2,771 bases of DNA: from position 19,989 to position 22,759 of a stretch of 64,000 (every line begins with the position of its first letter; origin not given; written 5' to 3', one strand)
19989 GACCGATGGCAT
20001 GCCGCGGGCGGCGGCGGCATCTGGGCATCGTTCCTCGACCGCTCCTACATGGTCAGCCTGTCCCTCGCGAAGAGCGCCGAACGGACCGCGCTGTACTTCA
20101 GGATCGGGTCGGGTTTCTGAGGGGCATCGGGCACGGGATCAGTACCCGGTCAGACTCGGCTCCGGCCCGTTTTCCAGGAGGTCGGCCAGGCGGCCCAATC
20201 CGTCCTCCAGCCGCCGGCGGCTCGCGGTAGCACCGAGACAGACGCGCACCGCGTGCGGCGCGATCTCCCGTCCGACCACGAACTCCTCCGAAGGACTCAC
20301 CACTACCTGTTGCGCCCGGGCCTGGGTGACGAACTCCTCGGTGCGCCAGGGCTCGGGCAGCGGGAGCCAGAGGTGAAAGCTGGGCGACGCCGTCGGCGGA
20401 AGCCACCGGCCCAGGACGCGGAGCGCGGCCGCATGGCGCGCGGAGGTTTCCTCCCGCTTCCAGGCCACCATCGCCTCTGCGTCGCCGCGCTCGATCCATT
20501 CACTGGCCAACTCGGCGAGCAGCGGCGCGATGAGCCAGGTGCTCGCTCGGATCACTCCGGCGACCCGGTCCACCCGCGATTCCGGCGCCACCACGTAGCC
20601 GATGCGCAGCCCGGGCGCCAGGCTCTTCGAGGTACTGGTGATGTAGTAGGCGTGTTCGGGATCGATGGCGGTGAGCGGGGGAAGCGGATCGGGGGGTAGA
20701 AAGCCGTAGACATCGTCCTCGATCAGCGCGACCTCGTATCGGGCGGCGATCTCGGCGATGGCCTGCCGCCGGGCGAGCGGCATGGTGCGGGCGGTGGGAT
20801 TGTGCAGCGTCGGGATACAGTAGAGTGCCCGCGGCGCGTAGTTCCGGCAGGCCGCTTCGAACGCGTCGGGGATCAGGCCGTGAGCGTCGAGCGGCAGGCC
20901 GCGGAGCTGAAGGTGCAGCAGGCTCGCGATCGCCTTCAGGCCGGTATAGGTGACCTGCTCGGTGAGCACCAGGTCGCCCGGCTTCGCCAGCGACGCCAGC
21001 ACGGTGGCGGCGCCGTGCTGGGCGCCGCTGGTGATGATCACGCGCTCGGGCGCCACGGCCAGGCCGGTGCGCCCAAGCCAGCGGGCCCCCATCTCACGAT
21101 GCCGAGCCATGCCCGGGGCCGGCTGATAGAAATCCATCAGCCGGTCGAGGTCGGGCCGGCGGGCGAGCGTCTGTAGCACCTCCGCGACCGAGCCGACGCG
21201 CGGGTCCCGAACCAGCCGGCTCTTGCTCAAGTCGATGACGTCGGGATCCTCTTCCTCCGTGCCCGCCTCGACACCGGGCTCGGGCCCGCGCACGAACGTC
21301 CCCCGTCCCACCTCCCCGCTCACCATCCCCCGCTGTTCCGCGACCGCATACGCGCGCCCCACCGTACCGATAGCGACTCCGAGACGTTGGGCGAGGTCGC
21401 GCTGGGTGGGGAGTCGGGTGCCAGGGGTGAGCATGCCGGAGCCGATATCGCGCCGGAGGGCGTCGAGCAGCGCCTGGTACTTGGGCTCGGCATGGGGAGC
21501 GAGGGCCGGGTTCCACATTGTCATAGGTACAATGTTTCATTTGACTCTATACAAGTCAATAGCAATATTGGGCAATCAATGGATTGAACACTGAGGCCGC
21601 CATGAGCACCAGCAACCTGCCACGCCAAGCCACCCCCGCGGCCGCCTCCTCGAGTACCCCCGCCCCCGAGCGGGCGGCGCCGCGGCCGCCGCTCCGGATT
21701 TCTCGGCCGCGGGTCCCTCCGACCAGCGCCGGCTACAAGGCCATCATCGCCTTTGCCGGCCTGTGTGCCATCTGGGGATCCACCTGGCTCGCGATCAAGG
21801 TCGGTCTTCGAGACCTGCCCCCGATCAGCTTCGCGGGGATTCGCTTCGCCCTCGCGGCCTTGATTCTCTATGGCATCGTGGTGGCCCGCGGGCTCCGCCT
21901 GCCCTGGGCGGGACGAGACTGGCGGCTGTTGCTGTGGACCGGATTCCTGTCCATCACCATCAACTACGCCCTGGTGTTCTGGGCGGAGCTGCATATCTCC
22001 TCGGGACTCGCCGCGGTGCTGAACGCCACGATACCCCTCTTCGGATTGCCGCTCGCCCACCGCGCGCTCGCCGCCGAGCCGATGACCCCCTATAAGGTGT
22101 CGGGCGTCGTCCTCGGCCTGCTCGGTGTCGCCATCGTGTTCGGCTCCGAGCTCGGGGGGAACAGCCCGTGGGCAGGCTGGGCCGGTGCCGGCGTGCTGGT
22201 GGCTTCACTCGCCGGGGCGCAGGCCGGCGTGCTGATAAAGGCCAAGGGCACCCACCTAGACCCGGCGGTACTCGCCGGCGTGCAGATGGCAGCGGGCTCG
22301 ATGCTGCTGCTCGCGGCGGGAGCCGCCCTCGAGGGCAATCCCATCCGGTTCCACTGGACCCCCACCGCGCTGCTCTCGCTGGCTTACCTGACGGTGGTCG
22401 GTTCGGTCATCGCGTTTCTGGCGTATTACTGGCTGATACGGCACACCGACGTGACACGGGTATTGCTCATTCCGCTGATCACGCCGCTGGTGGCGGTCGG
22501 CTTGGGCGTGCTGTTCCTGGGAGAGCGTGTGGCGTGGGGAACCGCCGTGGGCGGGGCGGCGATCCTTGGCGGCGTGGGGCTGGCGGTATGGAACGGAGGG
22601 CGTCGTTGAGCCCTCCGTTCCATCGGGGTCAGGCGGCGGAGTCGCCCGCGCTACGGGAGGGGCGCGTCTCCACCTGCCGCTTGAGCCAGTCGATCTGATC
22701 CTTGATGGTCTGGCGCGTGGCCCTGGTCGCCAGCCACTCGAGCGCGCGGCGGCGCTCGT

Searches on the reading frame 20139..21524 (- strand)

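Call 62: search_protein_families(library=pfam, proteins=[window:20139-21524:-], max_evalue=0.0001)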
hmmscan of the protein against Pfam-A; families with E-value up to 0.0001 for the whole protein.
window:20139-21524:- (461 aa): 2 families
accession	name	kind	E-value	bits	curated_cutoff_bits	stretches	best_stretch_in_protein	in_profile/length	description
PF00155.27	Aminotran_1_2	-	1e-24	87.9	19.7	1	97-445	4-360/361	Aminotransferase class I and II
PF00392.27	GntR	-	1.6e-13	50.5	27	1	16-78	2-64/64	Bacterial regulatory proteins, gntR family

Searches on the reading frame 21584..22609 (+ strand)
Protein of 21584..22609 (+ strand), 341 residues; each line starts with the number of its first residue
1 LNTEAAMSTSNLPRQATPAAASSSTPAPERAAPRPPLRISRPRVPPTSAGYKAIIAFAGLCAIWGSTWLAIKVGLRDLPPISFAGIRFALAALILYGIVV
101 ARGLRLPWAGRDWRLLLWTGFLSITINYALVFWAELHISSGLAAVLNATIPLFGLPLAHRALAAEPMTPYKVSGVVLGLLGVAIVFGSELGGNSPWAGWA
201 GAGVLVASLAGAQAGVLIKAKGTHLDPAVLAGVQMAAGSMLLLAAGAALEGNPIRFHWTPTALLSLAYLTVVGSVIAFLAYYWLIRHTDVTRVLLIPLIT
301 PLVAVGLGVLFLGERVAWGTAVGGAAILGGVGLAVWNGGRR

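Call 62: search_protein_families(library=pfam, proteins=[window:21584-22609:+], max_evalue=0.0001)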
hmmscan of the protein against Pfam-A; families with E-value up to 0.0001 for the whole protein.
window:21584-22609:+ (341 aa): 1 family
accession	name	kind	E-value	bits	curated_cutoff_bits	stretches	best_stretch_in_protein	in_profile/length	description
PF00892.27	EamA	-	5.1e-38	130.8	28.2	2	52-186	2-134/135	EamA-like transporter family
